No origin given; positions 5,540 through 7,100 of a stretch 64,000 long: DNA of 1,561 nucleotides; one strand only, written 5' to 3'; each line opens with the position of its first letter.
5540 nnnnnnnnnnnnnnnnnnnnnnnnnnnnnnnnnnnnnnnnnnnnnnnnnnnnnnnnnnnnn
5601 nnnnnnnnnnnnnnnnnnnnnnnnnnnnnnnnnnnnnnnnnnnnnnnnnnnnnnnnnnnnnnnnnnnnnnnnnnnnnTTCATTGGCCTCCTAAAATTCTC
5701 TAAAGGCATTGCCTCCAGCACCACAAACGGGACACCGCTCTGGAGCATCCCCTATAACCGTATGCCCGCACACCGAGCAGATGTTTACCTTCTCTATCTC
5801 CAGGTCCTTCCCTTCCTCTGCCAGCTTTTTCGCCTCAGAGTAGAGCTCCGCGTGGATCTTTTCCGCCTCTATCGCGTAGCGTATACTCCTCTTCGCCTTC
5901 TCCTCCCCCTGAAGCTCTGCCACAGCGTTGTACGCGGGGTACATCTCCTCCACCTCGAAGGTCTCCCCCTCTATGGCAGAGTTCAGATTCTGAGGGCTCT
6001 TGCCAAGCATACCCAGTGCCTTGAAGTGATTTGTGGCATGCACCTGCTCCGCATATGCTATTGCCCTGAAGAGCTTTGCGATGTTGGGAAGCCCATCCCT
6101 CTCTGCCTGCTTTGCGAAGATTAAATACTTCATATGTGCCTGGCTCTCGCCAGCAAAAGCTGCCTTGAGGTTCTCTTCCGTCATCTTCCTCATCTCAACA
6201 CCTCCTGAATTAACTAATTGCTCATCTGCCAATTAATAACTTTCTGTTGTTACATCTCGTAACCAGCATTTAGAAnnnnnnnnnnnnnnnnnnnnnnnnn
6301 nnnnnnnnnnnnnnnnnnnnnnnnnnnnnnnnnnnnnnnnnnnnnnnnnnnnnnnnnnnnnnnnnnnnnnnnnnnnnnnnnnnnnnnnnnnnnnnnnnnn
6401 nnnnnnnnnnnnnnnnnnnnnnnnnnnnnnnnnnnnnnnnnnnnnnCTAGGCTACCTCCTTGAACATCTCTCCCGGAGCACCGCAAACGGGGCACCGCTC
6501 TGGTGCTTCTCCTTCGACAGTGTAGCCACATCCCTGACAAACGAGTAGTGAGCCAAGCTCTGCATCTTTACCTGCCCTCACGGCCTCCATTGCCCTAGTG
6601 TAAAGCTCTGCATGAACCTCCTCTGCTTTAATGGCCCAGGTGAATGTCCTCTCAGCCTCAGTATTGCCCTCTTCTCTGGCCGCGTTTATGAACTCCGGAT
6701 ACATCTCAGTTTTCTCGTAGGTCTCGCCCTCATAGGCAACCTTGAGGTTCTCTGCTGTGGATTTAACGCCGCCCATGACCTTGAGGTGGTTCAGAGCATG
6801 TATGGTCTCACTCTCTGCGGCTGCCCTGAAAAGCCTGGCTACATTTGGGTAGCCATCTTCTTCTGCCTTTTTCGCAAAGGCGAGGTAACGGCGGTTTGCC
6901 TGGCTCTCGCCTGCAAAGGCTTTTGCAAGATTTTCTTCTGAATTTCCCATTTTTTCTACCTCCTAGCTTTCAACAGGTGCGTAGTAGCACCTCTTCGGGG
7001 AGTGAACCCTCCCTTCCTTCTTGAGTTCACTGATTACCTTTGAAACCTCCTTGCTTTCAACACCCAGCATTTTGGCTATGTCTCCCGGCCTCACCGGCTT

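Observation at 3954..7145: O2/ROS-detox operon with two unannotated small metalloprotein genes and an upstream mini-wHTH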

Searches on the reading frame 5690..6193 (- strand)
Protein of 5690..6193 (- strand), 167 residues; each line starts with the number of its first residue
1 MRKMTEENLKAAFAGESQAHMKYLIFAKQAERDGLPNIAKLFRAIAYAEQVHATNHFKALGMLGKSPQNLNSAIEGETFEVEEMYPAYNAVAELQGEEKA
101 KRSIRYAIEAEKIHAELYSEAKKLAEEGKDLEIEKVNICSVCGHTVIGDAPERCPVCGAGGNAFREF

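Call 3: search_protein_families(library=pfam, proteins=[window:5690-6193:-], max_evalue=1)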
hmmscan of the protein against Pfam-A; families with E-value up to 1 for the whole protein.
window:5690-6193:- (167 aa): 12 families
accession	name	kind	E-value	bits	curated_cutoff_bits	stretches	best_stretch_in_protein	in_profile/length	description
PF02915.23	Rubrerythrin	-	5.8e-29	101.7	22.8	1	7-121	1-136/137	Rubrerythrin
PF21349.2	RUBY_RBDX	-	4.5e-09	36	26.5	1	139-164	3-29/30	Rubrerythrin, rubredoxin-like domain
PF00210.30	Ferritin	-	1.4e-05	25.5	24.5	1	7-131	2-112/142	Ferritin-like domain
PF19335.5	HMBD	-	0.0064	16.9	23.6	1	138-158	3-22/28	Heavy metal binding domain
PF03194.20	LUC7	-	0.034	14.4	33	1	6-153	62-205/246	LUC7 N_terminus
PF18318.6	Gln-synt_C-ter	-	0.056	13.6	22.7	1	27-79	28-80/118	Glutamine synthetase C-terminal domain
PF12773.13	DZR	-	0.06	14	27.3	1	136-160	12-33/45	Double zinc ribbon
PF22795.1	DUF4796_N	-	0.067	13.5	27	1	151-158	19-26/29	DUF4796 N-terminal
PF01155.25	HypA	-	0.073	13.5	28.9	1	122-159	53-94/112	Hydrogenase/urease nickel incorporation, metallochaperone, hypA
PF13240.11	Zn_Ribbon_1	-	0.45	10.8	25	0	137-144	14-21/23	zinc-ribbon domain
PF11781.13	Zn_ribbon_RRN7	-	0.67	10.1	27.1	0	152-165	5-16/32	Zinc-finger of RNA-polymerase I-specific TFIIB, Rrn7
PF19011.5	DUF5740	-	0.74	10.6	26.5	0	90-127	13-49/94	Family of unknown function (DUF5740)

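Call 4: search_protein_families(library=ncbifam, proteins=[window:5690-6193:-], max_evalue=1)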
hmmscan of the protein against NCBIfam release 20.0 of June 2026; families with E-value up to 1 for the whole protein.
window:5690-6193:- (167 aa): 6 families
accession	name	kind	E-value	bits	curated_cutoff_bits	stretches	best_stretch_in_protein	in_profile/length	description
NF045783.1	Nigrythrn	equivalog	1e-29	104.1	340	1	5-167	29-202/202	nigerythrin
NF045767.1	RuberyRbr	equivalog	6.8e-27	94.8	200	1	4-160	8-183/194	rubrerythrin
NF033497.1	rubre_like_arch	subfamily_domain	0.0064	16.2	32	1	139-159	3-24/34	rubrerythrin-like domain-containing protein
NF045720.1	rubredox_RCKP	subfamily_domain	0.054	13.1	45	1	138-161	5-29/34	RCKP-type rubredoxin-like domain-containing protein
TIGR00155.1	pqiA_fam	subfamily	0.21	10.6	260.35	1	109-162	194-241/403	PqiA/YebS family transporter subunit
TIGR03831.1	YgiT_finger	domain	0.83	10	20.2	0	128-148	22-44/46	YgiT-type zinc finger protein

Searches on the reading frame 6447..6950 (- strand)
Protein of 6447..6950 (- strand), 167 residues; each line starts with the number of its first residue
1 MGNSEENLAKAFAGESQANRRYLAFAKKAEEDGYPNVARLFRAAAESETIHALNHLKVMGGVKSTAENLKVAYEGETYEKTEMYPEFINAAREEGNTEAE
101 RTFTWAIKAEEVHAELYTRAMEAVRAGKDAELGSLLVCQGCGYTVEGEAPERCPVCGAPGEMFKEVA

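Call 3: search_protein_families(library=pfam, proteins=[window:6447-6950:-], max_evalue=1)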
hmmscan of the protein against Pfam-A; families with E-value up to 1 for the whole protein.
window:6447-6950:- (167 aa): 14 families
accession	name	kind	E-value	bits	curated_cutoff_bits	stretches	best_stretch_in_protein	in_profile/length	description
PF02915.23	Rubrerythrin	-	5.5e-28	98.5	22.8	1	6-120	1-136/137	Rubrerythrin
PF21349.2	RUBY_RBDX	-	6.8e-10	38.7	26.5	1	137-164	2-30/30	Rubrerythrin, rubredoxin-like domain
PF00210.30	Ferritin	-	0.00071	20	24.5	1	6-116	2-131/142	Ferritin-like domain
PF23458.2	DUF7130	-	0.0025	18.1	35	1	118-163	35-83/89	Domain of unknown function (DUF7130)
PF12773.13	DZR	-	0.025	15.2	27.3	1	137-161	14-35/45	Double zinc ribbon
PF13920.12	zf-C3HC4_3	-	0.068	13.4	27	1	135-159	23-45/49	Zinc finger, C3HC4 type (RING finger)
PF23455.1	DUF7129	-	0.097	12.9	30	1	138-158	14-35/45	Domain of unknown function (DUF7129)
PF13377.12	Peripla_BP_3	-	0.12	12.9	26.5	0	14-51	22-59/167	Periplasmic binding protein-like domain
PF19335.5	HMBD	-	0.12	12.8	23.6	1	147-157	12-22/28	Heavy metal binding domain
PF07631.16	PSD4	-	0.13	13.2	23.3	0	76-121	70-115/128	Protein of unknown function (DUF1592)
PF10975.14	DUF2802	-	0.15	12.7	33.5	1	107-131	23-47/68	Protein of unknown function (DUF2802)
PF21344.3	Zn_ribbon_LysW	-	0.21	11.7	27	0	128-144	14-30/46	Alpha-aminoadipate carrier protein LysW-like, globular domain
PF22795.1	DUF4796_N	-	0.47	10.8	27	1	150-158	19-27/29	DUF4796 N-terminal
PF08271.17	Zn_Ribbon_TF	-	0.96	9.5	29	0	129-146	14-30/43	TFIIB zinc-binding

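Call 4: search_protein_families(library=ncbifam, proteins=[window:6447-6950:-], max_evalue=1)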
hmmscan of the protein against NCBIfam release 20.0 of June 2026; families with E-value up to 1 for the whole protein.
window:6447-6950:- (167 aa): 8 families
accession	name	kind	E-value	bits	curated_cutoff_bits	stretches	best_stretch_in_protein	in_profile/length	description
NF045783.1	Nigrythrn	equivalog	4.9e-38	131.3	340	1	2-165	27-201/202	nigerythrin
NF045767.1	RuberyRbr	equivalog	7e-33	114.3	200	1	4-165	9-189/194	rubrerythrin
NF045720.1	rubredox_RCKP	subfamily_domain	3.8e-05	23.2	45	1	137-165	5-34/34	RCKP-type rubredoxin-like domain-containing protein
NF045676.1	FeExpMbfA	equivalog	0.0024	17.3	450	1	5-54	10-58/318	iron exporter MbfA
NF033497.1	rubre_like_arch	subfamily_domain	0.0028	17.3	32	1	138-162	3-26/34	rubrerythrin-like domain-containing protein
TIGR02487.1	NrdD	equivalog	0.018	13.6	326.35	1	136-158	528-548/581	anaerobic ribonucleoside-triphosphate reductase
NF011974.0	PRK15443.2-1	subfamily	0.042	14.2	171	1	26-69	31-77/110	diol dehydratase small subunit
TIGR00155.1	pqiA_fam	subfamily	0.14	11.2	260.35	1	109-162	195-242/403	PqiA/YebS family transporter subunit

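Call 10: find_related_loci(query=window:6447-6950:-, collection=genome_contigs, flank=6000)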
Query window:6447-6950:- (167 aa) in genome_contigs; peptide patterns used: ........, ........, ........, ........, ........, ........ (x = any residue, [..] = any of these).
116 stretches matched a pattern; 47 encode a relative of the query (tblastn E <= 1e-3); 47 distinct loci.
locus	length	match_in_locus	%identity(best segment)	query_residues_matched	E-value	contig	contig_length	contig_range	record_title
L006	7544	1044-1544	93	1-167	2e-103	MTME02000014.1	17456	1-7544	MAG: Candidatus Pyrohabitans sp. JdFR-17 NRA7_48_1698_length_17456_cov_809, whole genome shotgun sequence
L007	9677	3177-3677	92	1-167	4e-102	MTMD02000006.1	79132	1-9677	MAG: Candidatus Pyrohabitans jungbluthii isolate JdFR-16 NRA7_88_255_length_79132_cov_521, whole genome shotgun sequence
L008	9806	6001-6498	84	1-167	8e-94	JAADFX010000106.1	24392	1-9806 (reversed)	MAG: Methanobacteriota archaeon isolate M_MaxBin.100 contig-127_6657, whole genome shotgun sequence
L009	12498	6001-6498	84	1-167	9e-91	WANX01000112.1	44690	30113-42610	MAG: Candidatus Hydrothermarchaeota archaeon isolate S141_78_esom k151_80481, whole genome shotgun sequence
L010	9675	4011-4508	80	1-166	2e-89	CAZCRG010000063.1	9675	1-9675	MAG TPA_asm: Candidatus Hydrothermarchaeota archaeon isolate binchicken_co64_34 genome assembly, contig: NODE_5183_lengt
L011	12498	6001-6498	67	1-166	7e-70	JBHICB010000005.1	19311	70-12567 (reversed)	MAG: Candidatus Hydrothermarchaeales archaeon isolate FS_2_bin.2 NODE_281_length_19311_cov_4.993093, whole genome shotgu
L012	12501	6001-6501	62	1-166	8e-66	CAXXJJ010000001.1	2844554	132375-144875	MAG: Desulfatiglandales bacterium isolate ad7cffaf-6c2b-4e6c-8426-e31439b40ff1 genome assembly, contig: contig_1, whole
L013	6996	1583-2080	61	1-166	8e-66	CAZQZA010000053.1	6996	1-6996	MAG TPA_asm: uncultured Dehalococcoidales bacterium isolate SRP068000_co1_122 genome assembly, contig: NODE_23200_length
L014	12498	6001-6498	60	1-166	2e-65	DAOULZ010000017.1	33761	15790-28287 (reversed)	MAG TPA_asm: Dehalococcoidales bacterium isolate W31_71 k127_896068, whole genome shotgun sequence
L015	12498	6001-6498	61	1-166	2e-64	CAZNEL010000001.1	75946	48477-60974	MAG TPA_asm: uncultured Dehalococcoidales bacterium isolate SRP178699_co1_635 genome assembly, contig: NODE_241_length_7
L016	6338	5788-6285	59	1-166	2e-63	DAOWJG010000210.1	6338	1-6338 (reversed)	MAG TPA_asm: Dehalococcoidales bacterium isolate CSMAG_2063 CSMAG_2063_k141_320854_length_6338_cov_14.5980, whole genome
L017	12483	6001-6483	61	6-166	2e-62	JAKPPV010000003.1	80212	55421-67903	MAG: Methanobacteriota archaeon isolate JPNA_maxbin.147 k141_864186, whole genome shotgun sequence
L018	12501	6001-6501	62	1-167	4e-62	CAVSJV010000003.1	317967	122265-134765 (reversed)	MAG: Methanomassiliicoccaceae archaeon isolate MFD02416.bin.2.149 genome assembly, contig: contig_39651, whole genome sh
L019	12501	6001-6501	60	1-167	2e-61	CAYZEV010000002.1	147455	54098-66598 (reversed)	MAG TPA_asm: uncultured Methanomassiliicoccaceae archaeon isolate SRP302447_co1_125 genome assembly, contig: NODE_411_le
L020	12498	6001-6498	57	1-166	2e-61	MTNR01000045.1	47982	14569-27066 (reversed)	MAG: Dehalococcoides sp. JdFR-56 JGI24020J35080_1000281, whole genome shotgun sequence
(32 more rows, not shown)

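Call 71: find_encoding_contigs(protein=window:6447-6950:-, flank=3000, max_places=5)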
Protein window:6447-6950:- (167 aa): 9 contigs read that carry it; 5 places shown.
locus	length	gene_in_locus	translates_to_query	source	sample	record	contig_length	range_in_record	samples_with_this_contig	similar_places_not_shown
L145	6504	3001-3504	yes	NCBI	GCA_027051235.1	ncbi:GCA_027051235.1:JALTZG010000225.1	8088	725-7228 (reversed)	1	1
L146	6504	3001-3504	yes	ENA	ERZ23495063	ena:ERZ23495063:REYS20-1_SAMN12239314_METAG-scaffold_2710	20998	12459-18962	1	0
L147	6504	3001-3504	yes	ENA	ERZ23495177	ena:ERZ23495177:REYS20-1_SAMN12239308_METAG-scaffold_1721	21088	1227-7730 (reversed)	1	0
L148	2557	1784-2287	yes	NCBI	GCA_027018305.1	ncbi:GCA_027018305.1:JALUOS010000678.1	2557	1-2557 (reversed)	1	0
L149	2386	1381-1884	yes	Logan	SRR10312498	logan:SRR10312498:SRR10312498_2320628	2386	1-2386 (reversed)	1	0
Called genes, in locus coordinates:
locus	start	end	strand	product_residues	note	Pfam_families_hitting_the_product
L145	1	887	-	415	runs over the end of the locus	PF00483:NTP_transferase, PF12804:NTP_transf_3, PF14602:Hexapep_2 (faint), PF25084:LbH_EIF2B, PF00132:Hexapep (weak), PF25087:GMPPB_C, PF00132:Hexapep (weak)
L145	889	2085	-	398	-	PF01676:Metalloenzyme, PF10143:PhosphMutase, PF01663:Phosphodiest (weak)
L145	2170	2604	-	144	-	PF01047:MarR (weak), PF09339:HTH_IclR (faint), PF13404:HTH_AsnC-type, PF13412:HTH_24, PF08279:HTH_11, PF22451:NirdL-like_HTH (weak), PF22482:AsnC_trans_reg_3, PF01037:AsnC_trans_reg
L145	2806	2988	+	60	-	-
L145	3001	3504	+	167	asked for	PF02915:Rubrerythrin, PF21349:RUBY_RBDX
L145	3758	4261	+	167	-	PF00210:Ferritin (faint), PF02915:Rubrerythrin, PF21349:RUBY_RBDX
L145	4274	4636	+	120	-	PF01880:Desulfoferrodox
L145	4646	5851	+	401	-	PF19583:ODP, PF00258:Flavodoxin_1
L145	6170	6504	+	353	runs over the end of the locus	?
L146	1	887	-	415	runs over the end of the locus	PF00483:NTP_transferase, PF12804:NTP_transf_3, PF14602:Hexapep_2 (faint), PF25084:LbH_EIF2B, PF00132:Hexapep (weak), PF25087:GMPPB_C, PF00132:Hexapep (weak)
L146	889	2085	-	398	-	PF01676:Metalloenzyme, PF10143:PhosphMutase, PF01663:Phosphodiest (weak)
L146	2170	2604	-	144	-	PF01047:MarR (weak), PF09339:HTH_IclR (faint), PF13404:HTH_AsnC-type, PF13412:HTH_24, PF08279:HTH_11, PF22451:NirdL-like_HTH (weak), PF22482:AsnC_trans_reg_3, PF01037:AsnC_trans_reg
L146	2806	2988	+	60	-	-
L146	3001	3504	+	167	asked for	PF02915:Rubrerythrin, PF21349:RUBY_RBDX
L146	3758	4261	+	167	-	PF02915:Rubrerythrin, PF21349:RUBY_RBDX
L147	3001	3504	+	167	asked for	PF02915:Rubrerythrin, PF21349:RUBY_RBDX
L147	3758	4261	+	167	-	PF02915:Rubrerythrin, PF21349:RUBY_RBDX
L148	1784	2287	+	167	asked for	PF02915:Rubrerythrin, PF21349:RUBY_RBDX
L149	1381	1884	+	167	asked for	PF02915:Rubrerythrin, PF21349:RUBY_RBDX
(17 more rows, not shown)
